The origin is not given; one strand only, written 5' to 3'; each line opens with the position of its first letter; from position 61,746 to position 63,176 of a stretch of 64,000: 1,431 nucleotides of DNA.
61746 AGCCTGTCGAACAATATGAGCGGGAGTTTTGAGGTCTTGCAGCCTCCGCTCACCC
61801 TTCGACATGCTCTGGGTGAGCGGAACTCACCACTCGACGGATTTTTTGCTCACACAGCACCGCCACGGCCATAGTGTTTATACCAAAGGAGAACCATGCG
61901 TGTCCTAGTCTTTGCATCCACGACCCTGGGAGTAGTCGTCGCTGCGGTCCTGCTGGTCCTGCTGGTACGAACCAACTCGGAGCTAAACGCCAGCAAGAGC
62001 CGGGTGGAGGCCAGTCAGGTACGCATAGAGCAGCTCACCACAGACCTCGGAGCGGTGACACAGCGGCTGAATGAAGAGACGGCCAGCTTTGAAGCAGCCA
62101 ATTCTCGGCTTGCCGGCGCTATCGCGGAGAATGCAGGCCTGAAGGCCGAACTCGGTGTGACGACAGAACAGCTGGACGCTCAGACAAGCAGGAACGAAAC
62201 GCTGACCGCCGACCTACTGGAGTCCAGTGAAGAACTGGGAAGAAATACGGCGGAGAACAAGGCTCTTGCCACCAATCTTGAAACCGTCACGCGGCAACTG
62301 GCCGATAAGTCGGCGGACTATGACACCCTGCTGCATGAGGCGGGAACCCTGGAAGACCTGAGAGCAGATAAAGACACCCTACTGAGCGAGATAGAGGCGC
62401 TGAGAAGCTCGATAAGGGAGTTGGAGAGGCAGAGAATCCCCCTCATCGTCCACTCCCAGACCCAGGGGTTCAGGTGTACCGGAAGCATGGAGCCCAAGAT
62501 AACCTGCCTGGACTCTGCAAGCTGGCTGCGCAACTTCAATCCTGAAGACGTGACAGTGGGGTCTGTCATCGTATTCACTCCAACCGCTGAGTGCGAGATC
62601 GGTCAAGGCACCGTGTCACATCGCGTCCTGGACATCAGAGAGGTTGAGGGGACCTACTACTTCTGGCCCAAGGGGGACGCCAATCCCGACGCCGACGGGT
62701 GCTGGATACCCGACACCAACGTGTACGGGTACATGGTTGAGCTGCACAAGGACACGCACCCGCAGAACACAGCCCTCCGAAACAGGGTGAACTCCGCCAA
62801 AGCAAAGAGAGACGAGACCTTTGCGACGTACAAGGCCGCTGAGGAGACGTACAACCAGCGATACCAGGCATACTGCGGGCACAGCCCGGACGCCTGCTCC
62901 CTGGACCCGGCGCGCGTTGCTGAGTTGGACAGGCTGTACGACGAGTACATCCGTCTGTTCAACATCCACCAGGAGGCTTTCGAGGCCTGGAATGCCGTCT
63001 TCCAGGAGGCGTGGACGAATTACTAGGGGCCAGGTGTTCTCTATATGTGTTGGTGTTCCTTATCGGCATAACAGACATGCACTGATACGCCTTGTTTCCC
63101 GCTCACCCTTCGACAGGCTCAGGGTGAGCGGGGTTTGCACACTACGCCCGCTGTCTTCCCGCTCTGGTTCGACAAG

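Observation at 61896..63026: S26B (SipW/Sec11-type) peptidase domain held on a ~170-residue coiled-coil stalk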

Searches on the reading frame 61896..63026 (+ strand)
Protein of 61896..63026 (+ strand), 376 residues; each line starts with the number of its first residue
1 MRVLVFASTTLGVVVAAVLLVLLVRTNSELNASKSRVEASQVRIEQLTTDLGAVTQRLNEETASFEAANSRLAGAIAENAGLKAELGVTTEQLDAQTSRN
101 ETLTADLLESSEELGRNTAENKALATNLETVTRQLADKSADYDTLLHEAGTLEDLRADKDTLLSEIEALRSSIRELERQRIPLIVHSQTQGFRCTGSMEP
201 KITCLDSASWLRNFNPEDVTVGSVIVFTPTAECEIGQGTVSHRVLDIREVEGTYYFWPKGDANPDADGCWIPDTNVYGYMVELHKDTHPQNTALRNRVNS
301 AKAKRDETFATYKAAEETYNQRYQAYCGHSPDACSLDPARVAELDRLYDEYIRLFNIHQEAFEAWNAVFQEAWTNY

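Call 3: search_protein_families(library=pfam, proteins=[window:61896-63026:+], max_evalue=1)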
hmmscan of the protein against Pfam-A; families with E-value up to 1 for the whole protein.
window:61896-63026:+ (376 aa): 18 families
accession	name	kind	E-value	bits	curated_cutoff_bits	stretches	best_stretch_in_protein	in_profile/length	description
PF07926.17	TPR_MLP1_2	-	0.0038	17.7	36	1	25-146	5-123/129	TPR/MLP1/MLP2-like protein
PF14197.11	Cep57_CLD_2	-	0.011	16.2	27.1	0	68-98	36-66/67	Centrosome localisation domain of PPC89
PF06785.16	UPF0242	-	0.015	15.8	33.5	1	66-177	81-177/194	Uncharacterised protein family (UPF0242) N-terminus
PF08702.15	Fib_alpha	-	0.054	14.1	29.9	0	90-179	44-131/143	Fibrinogen alpha/beta chain family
PF09762.14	CCDC93_CC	-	0.054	12.9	30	2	27-89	128-190/429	CCDC93 coiled-coil domain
PF15742.10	DUF4686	-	0.14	11.6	31.3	1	32-179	172-310/384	Domain of unknown function (DUF4686)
PF18144.7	SMODS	-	0.15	12.7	26.5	0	27-95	4-75/164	Second Messenger Oligonucleotide or Dinucleotide Synthetase domain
PF15905.10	HMMR_N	-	0.19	11.6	30.1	1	27-173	184-317/330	Hyaluronan mediated motility receptor N-terminal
PF24922.1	ACBP4_C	-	0.24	12.1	31.2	1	41-116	2-77/105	Acyl-CoA-binding domain-containing protein 4-6, C-terminal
PF19443.4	DAHL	-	0.28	11.3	38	1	30-174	55-200/221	DAHL domain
PF07200.18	Mod_r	-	0.46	10.9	30.1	0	92-179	7-83/146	Modifier of rudimentary (Mod(r)) protein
PF19745.5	FUT8_N_cat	-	0.46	9.6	27.6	1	10-171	11-174/499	Alpha-(1,6)-fucosyltransferase N- and catalytic domains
PF10393.14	Matrilin_ccoil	-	0.47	10.6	26.3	0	42-60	22-40/45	Trimeric coiled-coil oligomerisation domain of matrilin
PF06156.18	YabA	-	0.52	11.4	30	0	45-114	4-73/103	Initiation control protein YabA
PF06103.16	DUF948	-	0.61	10.7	37.2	0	13-63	11-61/89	Bacterial protein of unknown function (DUF948)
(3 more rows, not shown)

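Call 4: search_protein_families(library=ncbifam, proteins=[window:61896-63026:+], max_evalue=1)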
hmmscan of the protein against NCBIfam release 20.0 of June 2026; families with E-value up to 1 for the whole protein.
window:61896-63026:+ (376 aa): 17 families
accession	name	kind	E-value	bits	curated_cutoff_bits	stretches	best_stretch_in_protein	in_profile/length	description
TIGR02228.1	sigpep_I_arch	equivalog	5e-12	46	51.85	1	194-284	37-122/158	signal peptidase I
TIGR02168.1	SMC_prok_B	equivalog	2.6e-06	25.5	567.35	1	19-179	230-394/1181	chromosome segregation protein SMC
TIGR04211.1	SH3_and_anchor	equivalog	2.5e-05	24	65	2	90-190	65-165/198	TIGR04211 family SH3 domain-containing protein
TIGR02169.1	SMC_prok_A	equivalog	0.00013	19.8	729.4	1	26-179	328-485/1165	chromosome segregation protein SMC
NF046067.1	SigPepSipWBacil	equivalog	0.00038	20.1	190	1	195-279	45-124/189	signal peptidase I SipW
NF003034.1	PRK03918.1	equivalog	0.00074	17.6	700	2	26-150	617-741/878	DNA double-strand break repair ATPase Rad50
NF002244.0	PRK01156.1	equivalog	0.0013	16.9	847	1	36-178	581-716/895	DNA double-strand break repair ATPase Rad50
NF045487.1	ASRP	equivalog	0.0019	16.9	300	1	31-178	320-474/593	archaea-specific SMC-related protein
NF038350.1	taxis_HmpF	equivalog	0.0048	15.3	200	1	25-179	159-313/553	pilus motility taxis protein HmpF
TIGR04320.1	Surf_Exclu_PgrA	domain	0.0049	16.2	70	1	35-143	244-360/360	SEC10/PgrA surface exclusion domain-containing protein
TIGR04523.1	Mplasa_alph_rch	subfamily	0.01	13.8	270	1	117-178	473-538/745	helix-rich protein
NF033927.1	alph_xenorhab_B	subfamily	0.012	15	40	1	124-184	5-68/223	alpha-xenorhabdolysin family binary toxin subunit B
NF045780.1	TrlF_fam_ATP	equivalog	0.026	13.2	350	1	23-180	514-677/944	TrlF family AAA-like ATPase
NF002572.0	PRK02224.1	equivalog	0.037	12.3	1087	1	31-178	554-695/888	DNA double-strand break repair ATPase Rad50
NF043058.1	T4SS_LegC2C7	subfamily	0.22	10.5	350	1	49-177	118-244/348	LegC2/C7 family Dot/Icm T4SS effector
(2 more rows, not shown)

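Call 5: search_solved_structures(query=window:61896-63026:+, max_evalue=10, show_alignments=3)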
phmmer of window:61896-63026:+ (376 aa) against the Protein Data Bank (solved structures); distinct sequences matched with E-value up to 10: 11.
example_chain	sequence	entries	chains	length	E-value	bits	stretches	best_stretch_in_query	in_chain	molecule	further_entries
3zg1_A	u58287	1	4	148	0.46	13.1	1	37-96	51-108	NICKEL AND COBALT RESISTANCE PROTEIN CNRR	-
3epv_A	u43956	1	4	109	0.51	12.9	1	39-96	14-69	Nickel and cobalt resistance protein cnrR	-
2y3h_A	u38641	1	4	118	0.54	12.8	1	39-96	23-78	NICKEL AND COBALT RESISTANCE PROTEIN CNRR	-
7p2q_A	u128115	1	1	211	0.56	12.8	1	194-266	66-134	Signal peptidase complex catalytic subunit SEC11C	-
2kbe_A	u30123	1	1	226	0.57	12.8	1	133-232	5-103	ATP-dependent RNA helicase DBP5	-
2y39_A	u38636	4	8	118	0.59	12.7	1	39-96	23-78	NICKEL AND COBALT RESISTANCE PROTEIN CNRR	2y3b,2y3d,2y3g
4wwb_A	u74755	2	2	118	0.59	12.7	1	39-96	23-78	Nickel and cobalt resistance protein CnrR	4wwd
4wwf_A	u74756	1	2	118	0.62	12.6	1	39-96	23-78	Nickel and cobalt resistance protein CnrR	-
6ign_A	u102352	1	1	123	0.64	12.6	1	23-115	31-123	Kinesin-1 heavy chain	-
3tzd_A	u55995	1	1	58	1.5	11.4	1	240-276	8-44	Chromobox protein homolog 3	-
6igv_A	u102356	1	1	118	1.8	11.1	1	23-109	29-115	Kinesin-1 heavy chain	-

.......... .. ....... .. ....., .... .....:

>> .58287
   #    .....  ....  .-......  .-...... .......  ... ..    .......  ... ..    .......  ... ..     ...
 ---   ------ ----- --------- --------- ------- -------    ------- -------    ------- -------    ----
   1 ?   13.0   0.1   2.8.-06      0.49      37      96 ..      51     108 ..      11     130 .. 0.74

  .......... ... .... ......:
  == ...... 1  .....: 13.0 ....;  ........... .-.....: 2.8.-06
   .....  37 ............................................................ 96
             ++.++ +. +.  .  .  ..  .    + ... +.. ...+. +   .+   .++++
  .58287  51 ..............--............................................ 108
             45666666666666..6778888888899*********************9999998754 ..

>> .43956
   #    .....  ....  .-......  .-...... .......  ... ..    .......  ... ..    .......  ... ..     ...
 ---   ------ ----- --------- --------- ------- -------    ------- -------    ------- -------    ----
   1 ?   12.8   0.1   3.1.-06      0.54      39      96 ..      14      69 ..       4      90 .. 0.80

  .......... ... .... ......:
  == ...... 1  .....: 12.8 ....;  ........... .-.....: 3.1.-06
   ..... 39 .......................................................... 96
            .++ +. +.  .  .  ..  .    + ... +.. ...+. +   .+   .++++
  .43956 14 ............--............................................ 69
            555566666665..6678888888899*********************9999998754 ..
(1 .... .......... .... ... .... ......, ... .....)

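Call 6: find_homologous_proteins(query=window:61896-63026:+, max_evalue=0.001)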
Query window:61896-63026:+ (376 aa): 65 proteins with E <= 0.001 among 8000 candidates.
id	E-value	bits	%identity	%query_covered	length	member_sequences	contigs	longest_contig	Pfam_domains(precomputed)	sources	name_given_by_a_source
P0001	5.1e-246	833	100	100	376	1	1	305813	-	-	-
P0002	6.6e-215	731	88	100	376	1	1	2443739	-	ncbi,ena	-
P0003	3.8e-190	650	76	99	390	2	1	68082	-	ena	-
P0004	1.6e-172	592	69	100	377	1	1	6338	-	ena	-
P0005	4.3e-169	580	69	100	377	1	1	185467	-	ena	-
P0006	1.5e-168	579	66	100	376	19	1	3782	-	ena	-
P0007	1.6e-168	579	68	100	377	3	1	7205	-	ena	-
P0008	9.1e-166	570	67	100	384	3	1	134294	-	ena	-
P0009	8.5e-165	566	66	99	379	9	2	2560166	-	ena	-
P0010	1.2e-146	507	63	97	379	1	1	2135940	-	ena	-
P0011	1.5e-143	497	61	93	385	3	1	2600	-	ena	-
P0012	9.7e-120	418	78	60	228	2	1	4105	-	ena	-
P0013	1.3e-108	382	51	99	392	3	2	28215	-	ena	-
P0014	1.2e-104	369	49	99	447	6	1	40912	-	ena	-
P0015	2.6e-97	344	48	92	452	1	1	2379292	PF21924.2,PF15905.11,PF12808.14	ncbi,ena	-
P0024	6.8e-54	202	35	86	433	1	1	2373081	PF24161.2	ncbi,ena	-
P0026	1.0e-51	195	35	99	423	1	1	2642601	-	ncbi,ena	-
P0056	2.1e-36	144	32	83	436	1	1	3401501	PF25994.1,PF13851.12,PF10046.15,PF00992.26,PF25443.2,PF23435.3,PF10473.15,PF26095.1,PF16326.11,PF11932.14,PF00170.27,PF11559.14,PF02183.24,PF17675.7,PF23991.2,PF28175.1,PF24161.2,PF28019.1,PF24319.3,PF28159.1,PF04977.21,PF20492.4,PF14662.12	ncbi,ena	-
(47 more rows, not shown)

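Call 10: find_encoding_contigs(protein=P0002, flank=8000, max_places=3)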
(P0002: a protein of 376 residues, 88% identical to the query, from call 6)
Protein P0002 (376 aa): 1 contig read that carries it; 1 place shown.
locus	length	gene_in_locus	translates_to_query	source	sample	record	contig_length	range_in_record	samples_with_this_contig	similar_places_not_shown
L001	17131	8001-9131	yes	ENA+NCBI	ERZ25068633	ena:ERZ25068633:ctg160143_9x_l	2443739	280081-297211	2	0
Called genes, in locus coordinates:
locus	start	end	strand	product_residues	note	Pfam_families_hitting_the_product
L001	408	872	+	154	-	-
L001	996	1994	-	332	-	PF21694:DNA_pol3_delta_C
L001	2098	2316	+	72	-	-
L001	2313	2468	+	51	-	-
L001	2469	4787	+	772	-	PF00069:Pkinase, PF07714:PK_Tyr_Ser-Thr, PF01011:PQQ (weak), PF13360:PQQ_2, PF13570:Beta-prop_ACSF4, PF13360:PQQ_2, PF13570:Beta-prop_ACSF4, PF13360:PQQ_2, +4 more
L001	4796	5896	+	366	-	PF01926:MMR_HSR1, PF06071:YchF-GTPase_C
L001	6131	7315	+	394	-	PF04055:Radical_SAM, PF06969:HemN_C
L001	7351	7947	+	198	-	-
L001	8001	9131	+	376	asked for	-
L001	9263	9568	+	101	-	-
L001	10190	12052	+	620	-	PF00009:GTP_EFTU, PF01926:MMR_HSR1 (weak), PF03144:GTP_EFTU_D2, PF25461:Beta-barrel_SelB, PF09106:WHD_2nd_SelB, PF09107:WHD_3rd_SelB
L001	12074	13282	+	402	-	PF09376:NurA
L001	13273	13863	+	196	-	-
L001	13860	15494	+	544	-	PF09378:HAS-barrel (weak), PF01935:DUF87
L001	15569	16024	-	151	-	-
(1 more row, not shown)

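Call 11: find_encoding_contigs(protein=P0015, flank=8000, max_places=3)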
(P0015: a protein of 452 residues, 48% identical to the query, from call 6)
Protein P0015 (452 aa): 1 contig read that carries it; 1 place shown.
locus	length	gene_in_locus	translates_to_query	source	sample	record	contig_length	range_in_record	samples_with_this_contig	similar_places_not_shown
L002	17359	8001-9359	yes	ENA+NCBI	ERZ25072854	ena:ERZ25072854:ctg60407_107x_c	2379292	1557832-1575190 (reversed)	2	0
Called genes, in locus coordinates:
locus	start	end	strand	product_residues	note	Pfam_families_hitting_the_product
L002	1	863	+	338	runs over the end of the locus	PF00005:ABC_tran, PF02463:SMC_N (weak), PF08352:oligo_HPY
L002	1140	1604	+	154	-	-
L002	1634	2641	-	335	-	PF21694:DNA_pol3_delta_C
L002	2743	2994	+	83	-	-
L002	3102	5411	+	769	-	PF00069:Pkinase, PF07714:PK_Tyr_Ser-Thr, PF01011:PQQ (weak), PF13360:PQQ_2, PF13570:Beta-prop_ACSF4, PF13570:Beta-prop_ACSF4, PF13360:PQQ_2, PF13570:Beta-prop_ACSF4, +2 more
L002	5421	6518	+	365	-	PF01926:MMR_HSR1, PF06071:YchF-GTPase_C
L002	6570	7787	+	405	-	PF04055:Radical_SAM, PF06969:HemN_C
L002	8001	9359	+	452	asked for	PF21924:XRCC4_CC (faint), PF12808:Mto2_bdg (faint), PF15905:HMMR_N (faint)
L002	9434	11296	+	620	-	PF00009:GTP_EFTU, PF01926:MMR_HSR1 (weak), PF03144:GTP_EFTU_D2, PF25461:Beta-barrel_SelB, PF09106:WHD_2nd_SelB, PF09107:WHD_3rd_SelB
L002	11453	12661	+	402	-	PF09376:NurA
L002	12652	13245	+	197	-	-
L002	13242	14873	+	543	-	PF01935:DUF87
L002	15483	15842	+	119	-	PF04993:TfoX_N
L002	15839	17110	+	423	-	PF02844:GARS_N, PF01071:GARS_A, PF02786:CPSase_L_D2 (weak), PF08442:ATP-grasp_2 (faint), PF02843:GARS_C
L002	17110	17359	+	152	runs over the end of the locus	PF00731:AIRC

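Call 12: find_encoding_contigs(protein=P0024, flank=8000, max_places=2)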
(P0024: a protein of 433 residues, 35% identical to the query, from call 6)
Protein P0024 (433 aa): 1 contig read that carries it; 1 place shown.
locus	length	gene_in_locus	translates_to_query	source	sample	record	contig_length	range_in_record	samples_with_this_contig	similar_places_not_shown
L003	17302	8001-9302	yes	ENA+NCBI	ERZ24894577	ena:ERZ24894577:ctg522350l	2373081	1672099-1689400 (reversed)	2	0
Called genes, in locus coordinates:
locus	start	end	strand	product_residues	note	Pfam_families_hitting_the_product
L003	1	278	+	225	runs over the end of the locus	PF02224:Cytidylate_kin, PF13189:Cytidylate_kin2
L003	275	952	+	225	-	PF01553:Acyltransferase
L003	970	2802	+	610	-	PF13522:GATase_6, PF13537:GATase_7, PF01380:SIS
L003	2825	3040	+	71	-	-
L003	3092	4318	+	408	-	PF05977:MFS_3, PF07690:MFS_1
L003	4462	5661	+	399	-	PF00266:Aminotran_5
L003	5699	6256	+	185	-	-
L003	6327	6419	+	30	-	-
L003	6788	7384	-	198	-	PF02661:Fic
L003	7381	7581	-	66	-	-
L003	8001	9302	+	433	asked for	PF24161:CCDC39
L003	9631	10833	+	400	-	PF04343:DUF488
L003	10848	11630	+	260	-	-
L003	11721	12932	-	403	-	PF05598:DUF772, PF01609:DDE_Tnp_1, PF13751:DDE_Tnp_1_6 (weak)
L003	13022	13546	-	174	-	-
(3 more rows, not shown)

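Call 13: find_encoding_contigs(protein=P0026, flank=8000, max_places=2)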
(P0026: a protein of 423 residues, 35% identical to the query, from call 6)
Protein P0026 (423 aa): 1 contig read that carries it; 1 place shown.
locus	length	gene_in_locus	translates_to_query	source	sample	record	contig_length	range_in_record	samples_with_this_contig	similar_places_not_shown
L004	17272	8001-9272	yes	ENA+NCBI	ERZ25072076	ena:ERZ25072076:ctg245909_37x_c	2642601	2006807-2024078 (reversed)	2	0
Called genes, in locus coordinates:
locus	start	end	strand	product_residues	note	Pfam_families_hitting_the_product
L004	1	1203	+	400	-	PF02771:Acyl-CoA_dh_N, PF02770:Acyl-CoA_dh_M, PF00441:Acyl-CoA_dh_1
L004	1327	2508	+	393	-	PF02771:Acyl-CoA_dh_N, PF02770:Acyl-CoA_dh_M, PF00441:Acyl-CoA_dh_1, PF08028:Acyl-CoA_dh_2 (weak)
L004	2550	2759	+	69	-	PF04945:YHS (faint)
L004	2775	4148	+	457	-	PF00202:Aminotran_3, PF00155:Aminotran_1_2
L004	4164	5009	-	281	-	PF14336:GLUCM-like_C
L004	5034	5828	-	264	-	PF07286:D-Glu_cyclase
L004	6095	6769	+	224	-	PF00486:Trans_reg_C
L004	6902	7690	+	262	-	PF01391:Collagen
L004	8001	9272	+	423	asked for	-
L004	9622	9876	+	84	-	-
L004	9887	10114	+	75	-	-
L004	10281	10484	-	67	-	-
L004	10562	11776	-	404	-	PF05598:DUF772, PF01609:DDE_Tnp_1, PF13751:DDE_Tnp_1_6 (weak)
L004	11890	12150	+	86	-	-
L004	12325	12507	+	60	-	PF01165:Ribosomal_S21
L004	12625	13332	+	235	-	PF13507:GATase_5, PF01965:DJ-1_PfpI, PF07685:GATase_3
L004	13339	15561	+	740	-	PF18072:FGAR-AT_linker, PF00586:AIRS, PF02769:AIRS_C, PF00586:AIRS, PF02769:AIRS_C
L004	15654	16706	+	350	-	PF04313:HSDR_N (weak)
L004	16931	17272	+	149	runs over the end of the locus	PF01281:Ribosomal_L9_N, PF03948:Ribosomal_L9_C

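Call 14: find_encoding_contigs(protein=P0056, flank=8000, max_places=2)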
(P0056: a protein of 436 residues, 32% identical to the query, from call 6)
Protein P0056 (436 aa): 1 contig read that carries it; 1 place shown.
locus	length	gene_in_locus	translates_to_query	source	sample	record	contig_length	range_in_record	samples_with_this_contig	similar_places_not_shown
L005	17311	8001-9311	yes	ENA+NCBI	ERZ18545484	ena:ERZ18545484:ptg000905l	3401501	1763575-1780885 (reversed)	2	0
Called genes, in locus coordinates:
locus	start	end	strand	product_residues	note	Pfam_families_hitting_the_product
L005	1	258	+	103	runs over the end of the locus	-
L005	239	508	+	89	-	-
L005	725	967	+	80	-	PF14454:Prok_Ub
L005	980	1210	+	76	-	-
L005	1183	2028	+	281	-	-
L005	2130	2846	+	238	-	PF14464:Prok-JAB (weak)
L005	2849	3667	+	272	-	PF00899:ThiF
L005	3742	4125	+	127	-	PF11171:DUF2958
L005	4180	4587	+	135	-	-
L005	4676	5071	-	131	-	-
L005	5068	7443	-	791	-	PF01590:GAF, PF13185:GAF_2, PF00989:PAS (weak), PF13426:PAS_9 (weak), PF00512:HisKA, PF02518:HATPase_c, PF00072:Response_reg, PF00486:Trans_reg_C, +1 more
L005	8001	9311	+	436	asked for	PF00170:bZIP_1 (faint), PF00992:Troponin (faint), PF04977:DivIC (faint), PF10046:BLOC1_2 (faint), PF24161:CCDC39 (weak), PF28019:HmpF, PF25994:HH_AprE, PF10473:CENP-F_leu_zip (weak), +15 more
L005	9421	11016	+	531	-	PF13753:SWM_repeat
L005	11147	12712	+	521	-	PF13753:SWM_repeat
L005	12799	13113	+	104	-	-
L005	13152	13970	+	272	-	-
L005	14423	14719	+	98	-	-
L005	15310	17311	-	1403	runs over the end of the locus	PF00560:LRR_1 (faint), PF23598:LRR_14, PF13855:LRR_8, PF12799:LRR_4 (weak)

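Call 15: predict_structure(alignment_id=A1)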
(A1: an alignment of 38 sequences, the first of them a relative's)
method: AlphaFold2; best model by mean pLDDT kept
length: 376 residues; sequences in the alignment: 38
mean_pLDDT: 84.8   pTM: 0.48
mean pLDDT of the five models: 84.8, 83.6, 83.0, 79.7, 77.5
residues with pLDDT >= 90: 183; 70-90: 144; 50-70: 42; < 50: 7
segments of 3 or more residues with pLDDT < 50: 1-4
pLDDT, mean of each block of 10 residues (from residue 1): 49 55 58 65 75 78 78 85 89 91 90 90 90 87 75 80 89 82 76 86 92 92 94 83 96 95 90 95 94 93 95 97 87 81 96 98 94 79
secondary structure, 60 per line:
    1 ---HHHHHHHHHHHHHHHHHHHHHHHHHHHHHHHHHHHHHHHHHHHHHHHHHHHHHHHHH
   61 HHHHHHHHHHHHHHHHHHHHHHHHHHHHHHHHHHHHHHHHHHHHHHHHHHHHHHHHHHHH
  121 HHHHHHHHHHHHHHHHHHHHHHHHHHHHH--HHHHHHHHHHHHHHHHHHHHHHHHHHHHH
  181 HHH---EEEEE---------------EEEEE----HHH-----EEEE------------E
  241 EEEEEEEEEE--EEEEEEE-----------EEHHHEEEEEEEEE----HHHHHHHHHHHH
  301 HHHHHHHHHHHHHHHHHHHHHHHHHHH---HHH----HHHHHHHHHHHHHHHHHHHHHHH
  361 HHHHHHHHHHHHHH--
elements in order: H4-149 H152-183 E187-191 E207-211 E224-227 E240-250 E253-259 E276-284 H289-327 H338-374
